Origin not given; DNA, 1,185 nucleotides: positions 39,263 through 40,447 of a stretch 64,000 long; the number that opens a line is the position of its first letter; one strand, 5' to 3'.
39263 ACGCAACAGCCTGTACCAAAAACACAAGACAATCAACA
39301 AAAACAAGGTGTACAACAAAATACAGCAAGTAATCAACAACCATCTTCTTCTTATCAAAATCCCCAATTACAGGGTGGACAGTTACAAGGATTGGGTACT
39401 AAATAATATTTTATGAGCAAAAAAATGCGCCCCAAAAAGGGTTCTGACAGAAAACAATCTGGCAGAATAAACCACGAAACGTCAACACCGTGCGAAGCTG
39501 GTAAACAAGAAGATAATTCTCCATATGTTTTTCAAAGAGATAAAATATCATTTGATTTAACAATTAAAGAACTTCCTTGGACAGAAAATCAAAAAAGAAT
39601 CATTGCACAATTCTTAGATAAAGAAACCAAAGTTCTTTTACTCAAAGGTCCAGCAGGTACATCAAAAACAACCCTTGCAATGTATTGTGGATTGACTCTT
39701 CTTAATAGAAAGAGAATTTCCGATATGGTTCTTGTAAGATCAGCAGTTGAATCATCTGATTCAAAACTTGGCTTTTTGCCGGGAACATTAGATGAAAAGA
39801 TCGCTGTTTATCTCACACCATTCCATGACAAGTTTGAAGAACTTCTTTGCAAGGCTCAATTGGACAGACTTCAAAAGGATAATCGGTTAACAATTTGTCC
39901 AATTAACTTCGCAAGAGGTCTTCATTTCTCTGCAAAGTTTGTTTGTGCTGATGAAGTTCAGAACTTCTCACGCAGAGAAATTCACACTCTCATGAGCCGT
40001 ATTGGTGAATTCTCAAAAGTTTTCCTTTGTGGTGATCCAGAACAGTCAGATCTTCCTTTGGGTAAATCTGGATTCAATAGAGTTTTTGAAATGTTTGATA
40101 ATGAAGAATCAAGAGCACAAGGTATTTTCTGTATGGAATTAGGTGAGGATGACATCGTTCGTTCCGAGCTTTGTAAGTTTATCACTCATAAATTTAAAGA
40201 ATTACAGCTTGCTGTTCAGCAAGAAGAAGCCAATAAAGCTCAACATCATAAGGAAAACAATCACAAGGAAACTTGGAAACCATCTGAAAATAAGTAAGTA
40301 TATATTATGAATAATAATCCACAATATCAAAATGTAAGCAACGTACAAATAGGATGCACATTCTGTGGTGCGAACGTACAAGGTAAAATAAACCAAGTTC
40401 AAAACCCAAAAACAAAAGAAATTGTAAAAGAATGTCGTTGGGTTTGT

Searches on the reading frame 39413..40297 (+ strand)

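Call 18: search_protein_families(library=phrogs, proteins=[window:39413-40297:+], max_evalue=0.001)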
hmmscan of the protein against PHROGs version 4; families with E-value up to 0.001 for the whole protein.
window:39413-40297:+ (294 aa): 4 families
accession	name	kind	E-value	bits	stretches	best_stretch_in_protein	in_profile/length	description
phrog_170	-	other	1.5e-64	219.5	1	7-285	44-301/323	PhoH-like phosphate starvation-inducible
phrog_2765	-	other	7.4e-38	131.5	1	58-260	237-442/443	PhoH-like phosphate starvation-inducible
phrog_32482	-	other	4.5e-10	39.8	1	81-261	404-583/589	PhoH-like phosphate starvation-inducible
phrog_325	-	DNA, RNA and nucleotide metabolism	0.0002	20.7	1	43-91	458-509/986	Dda-like helicase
